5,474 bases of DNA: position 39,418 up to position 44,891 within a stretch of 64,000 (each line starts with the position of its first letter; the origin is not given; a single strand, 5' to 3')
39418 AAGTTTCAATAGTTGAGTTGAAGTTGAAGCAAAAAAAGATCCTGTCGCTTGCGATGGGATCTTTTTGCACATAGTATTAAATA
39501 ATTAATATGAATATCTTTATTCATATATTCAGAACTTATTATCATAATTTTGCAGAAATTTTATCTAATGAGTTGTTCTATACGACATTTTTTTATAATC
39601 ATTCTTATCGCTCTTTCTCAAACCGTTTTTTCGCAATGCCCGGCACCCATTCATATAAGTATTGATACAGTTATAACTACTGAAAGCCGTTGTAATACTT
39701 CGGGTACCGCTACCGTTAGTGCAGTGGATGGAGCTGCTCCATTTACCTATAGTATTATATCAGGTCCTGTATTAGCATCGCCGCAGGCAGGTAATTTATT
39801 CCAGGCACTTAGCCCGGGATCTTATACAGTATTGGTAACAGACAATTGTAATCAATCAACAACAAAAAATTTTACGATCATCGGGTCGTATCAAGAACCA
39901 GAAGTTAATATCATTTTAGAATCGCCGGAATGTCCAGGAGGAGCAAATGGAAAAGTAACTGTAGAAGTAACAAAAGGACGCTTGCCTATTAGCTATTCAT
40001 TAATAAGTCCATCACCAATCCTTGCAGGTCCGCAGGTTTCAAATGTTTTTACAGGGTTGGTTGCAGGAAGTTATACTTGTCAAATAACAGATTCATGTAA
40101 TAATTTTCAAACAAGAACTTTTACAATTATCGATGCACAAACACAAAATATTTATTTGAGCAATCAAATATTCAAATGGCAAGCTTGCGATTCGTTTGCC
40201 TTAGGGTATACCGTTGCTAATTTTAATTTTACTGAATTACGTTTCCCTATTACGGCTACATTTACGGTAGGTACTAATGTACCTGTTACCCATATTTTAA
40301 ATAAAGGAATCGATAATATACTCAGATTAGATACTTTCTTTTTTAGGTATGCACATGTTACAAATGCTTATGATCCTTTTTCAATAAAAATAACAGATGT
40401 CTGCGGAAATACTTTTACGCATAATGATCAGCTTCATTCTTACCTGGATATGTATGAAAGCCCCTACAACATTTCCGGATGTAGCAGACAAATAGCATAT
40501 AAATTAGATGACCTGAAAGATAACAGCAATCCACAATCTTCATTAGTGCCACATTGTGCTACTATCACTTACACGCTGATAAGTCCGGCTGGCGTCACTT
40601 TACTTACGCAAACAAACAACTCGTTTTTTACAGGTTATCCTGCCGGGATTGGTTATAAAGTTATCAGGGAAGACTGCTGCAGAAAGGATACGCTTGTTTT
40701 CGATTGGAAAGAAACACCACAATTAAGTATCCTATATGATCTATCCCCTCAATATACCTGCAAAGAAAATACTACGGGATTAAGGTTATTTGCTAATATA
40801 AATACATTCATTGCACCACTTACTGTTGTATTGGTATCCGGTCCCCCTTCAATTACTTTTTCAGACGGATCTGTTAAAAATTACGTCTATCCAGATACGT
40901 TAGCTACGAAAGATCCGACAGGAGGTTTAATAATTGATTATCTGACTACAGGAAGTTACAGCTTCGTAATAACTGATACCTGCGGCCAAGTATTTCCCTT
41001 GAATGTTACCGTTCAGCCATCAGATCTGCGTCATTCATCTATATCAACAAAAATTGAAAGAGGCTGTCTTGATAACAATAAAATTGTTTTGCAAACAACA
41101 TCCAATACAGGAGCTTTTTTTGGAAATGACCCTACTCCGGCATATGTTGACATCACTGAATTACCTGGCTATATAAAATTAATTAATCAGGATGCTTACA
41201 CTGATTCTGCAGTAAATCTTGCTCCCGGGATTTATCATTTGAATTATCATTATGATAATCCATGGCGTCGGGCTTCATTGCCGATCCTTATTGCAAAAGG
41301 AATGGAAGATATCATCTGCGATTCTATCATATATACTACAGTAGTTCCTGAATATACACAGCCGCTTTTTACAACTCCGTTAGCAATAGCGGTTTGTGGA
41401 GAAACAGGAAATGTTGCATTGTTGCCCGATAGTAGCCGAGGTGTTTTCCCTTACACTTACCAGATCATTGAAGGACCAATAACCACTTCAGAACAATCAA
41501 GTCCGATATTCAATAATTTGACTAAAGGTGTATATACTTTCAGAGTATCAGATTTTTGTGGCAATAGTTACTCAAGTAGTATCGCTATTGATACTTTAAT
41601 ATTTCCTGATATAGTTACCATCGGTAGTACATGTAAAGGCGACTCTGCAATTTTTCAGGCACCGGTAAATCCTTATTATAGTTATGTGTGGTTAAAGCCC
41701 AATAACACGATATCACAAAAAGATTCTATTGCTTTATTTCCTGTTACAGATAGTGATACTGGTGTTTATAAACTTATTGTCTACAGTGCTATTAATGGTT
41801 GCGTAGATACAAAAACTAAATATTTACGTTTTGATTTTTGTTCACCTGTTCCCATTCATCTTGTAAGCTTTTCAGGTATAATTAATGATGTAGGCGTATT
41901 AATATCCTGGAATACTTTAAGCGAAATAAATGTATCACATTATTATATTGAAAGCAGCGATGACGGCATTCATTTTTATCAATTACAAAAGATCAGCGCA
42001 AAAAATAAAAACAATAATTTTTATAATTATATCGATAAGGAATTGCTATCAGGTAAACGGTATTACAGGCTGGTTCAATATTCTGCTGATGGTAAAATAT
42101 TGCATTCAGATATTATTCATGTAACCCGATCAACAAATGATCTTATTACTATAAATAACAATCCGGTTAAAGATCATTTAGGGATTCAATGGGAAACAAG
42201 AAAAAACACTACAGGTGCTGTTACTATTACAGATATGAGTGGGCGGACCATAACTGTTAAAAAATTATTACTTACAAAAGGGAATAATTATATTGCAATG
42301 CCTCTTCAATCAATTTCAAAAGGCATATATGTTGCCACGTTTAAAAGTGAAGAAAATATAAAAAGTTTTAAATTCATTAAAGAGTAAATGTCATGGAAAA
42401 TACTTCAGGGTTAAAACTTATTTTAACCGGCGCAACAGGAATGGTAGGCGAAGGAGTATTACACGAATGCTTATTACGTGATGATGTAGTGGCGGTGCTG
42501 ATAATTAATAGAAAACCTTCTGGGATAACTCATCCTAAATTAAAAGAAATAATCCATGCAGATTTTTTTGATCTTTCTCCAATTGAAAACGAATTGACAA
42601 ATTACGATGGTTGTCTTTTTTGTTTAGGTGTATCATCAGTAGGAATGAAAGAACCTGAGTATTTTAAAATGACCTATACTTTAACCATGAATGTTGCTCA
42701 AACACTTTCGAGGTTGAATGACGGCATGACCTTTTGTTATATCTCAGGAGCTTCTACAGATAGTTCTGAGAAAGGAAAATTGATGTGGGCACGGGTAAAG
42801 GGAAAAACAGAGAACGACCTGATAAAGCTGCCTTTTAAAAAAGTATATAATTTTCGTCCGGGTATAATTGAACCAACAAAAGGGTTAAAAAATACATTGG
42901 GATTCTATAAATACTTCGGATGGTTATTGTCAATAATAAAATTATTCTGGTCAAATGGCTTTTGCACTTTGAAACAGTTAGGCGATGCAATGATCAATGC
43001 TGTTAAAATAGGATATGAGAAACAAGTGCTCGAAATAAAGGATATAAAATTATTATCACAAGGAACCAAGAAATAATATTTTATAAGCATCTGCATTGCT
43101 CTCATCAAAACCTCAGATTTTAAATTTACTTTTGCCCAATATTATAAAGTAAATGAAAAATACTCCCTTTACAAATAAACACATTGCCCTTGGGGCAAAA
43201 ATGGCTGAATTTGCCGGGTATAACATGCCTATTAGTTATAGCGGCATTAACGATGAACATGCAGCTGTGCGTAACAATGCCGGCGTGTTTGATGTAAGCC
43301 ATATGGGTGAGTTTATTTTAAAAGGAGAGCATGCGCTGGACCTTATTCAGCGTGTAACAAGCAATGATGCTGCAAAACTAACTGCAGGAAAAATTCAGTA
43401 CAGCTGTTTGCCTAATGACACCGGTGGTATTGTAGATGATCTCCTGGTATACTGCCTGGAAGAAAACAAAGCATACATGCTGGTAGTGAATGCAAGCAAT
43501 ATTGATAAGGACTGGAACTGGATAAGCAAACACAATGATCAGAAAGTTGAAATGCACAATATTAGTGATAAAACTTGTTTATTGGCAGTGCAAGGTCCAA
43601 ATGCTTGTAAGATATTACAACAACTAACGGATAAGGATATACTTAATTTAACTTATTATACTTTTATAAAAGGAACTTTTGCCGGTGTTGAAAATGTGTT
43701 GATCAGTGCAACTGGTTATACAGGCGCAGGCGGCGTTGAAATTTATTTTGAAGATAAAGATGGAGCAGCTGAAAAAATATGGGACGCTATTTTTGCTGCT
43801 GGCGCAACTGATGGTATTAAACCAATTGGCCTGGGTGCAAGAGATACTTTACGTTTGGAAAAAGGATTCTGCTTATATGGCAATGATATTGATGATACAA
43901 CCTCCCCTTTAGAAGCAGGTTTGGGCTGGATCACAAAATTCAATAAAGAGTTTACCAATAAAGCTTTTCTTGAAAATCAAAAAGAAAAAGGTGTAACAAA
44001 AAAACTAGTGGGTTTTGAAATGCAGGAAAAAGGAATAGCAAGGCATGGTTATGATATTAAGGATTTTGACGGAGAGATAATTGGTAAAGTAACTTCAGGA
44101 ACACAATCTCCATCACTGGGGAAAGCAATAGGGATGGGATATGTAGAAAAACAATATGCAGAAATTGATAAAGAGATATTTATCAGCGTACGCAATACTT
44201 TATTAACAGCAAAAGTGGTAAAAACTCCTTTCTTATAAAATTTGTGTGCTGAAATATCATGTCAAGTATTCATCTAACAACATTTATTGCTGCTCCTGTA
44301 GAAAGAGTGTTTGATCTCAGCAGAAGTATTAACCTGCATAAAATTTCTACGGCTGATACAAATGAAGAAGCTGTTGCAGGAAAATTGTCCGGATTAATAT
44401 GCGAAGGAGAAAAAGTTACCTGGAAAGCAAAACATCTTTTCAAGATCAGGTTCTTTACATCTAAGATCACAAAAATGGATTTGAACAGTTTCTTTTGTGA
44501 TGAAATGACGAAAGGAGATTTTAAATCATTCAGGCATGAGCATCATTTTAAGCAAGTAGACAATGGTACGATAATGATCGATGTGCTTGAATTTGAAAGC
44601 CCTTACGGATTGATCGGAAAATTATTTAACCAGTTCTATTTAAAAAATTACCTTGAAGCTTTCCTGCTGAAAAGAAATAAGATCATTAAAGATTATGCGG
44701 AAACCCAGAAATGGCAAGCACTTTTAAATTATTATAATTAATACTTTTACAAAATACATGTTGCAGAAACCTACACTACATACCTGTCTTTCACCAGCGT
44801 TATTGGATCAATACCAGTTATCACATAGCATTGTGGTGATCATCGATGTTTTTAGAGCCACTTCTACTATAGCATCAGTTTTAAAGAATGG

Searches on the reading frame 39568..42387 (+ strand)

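Call 31: search_protein_families(library=pfam, proteins=[window:39568-42387:+], max_evalue=0.001)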
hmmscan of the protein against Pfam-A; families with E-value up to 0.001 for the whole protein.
window:39568-42387:+ (939 aa): 2 families
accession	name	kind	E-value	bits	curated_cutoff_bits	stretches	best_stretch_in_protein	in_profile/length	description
PF18962.6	Por_Secre_tail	-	3.9e-09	37.1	27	1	865-936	4-73/75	Secretion system C-terminal sorting domain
PF13573.12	SprB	-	2.1e-07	30.9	28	1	119-147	6-34/37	SprB repeat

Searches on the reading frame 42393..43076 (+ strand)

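Call 31: search_protein_families(library=pfam, proteins=[window:42393-43076:+], max_evalue=0.001)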
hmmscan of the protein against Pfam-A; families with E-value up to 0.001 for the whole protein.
window:42393-43076:+ (227 aa): 1 family
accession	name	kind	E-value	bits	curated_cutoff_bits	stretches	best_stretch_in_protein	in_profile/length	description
PF01370.27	Epimerase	-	6.3e-05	22.9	20.9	1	10-120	2-116/240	NAD dependent epimerase/dehydratase family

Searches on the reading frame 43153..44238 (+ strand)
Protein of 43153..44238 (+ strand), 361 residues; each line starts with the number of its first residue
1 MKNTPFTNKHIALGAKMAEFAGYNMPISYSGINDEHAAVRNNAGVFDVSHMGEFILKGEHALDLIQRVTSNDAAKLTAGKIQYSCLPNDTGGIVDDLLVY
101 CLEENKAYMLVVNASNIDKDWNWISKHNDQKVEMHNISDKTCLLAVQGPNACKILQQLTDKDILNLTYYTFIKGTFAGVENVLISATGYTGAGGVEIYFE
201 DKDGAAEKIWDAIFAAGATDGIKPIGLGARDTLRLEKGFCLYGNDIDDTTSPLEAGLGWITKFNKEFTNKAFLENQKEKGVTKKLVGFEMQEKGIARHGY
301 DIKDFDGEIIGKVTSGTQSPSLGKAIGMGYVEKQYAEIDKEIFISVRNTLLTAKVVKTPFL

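Call 31: search_protein_families(library=pfam, proteins=[window:43153-44238:+], max_evalue=0.001)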
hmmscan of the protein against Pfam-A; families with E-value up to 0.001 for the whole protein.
window:43153-44238:+ (361 aa): 2 families
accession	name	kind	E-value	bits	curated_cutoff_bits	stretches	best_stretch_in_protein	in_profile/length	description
PF01571.26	GCV_T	-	2.3e-88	296.2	25.6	1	8-259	3-254/255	Aminomethyltransferase folate-binding domain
PF08669.17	GCV_T_C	-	1.4e-24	86.2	25.9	1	283-360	1-78/80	Glycine cleavage T-protein C-terminal barrel domain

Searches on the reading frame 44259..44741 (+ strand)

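Call 31: search_protein_families(library=pfam, proteins=[window:44259-44741:+], max_evalue=0.001)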
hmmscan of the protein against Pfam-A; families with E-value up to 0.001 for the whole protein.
window:44259-44741:+ (160 aa): 1 family
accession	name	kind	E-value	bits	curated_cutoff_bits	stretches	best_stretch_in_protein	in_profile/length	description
PF03364.25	Polyketide_cyc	-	0.0003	21.5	23.4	0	54-124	40-111/126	Polyketide cyclase / dehydrase and lipid transport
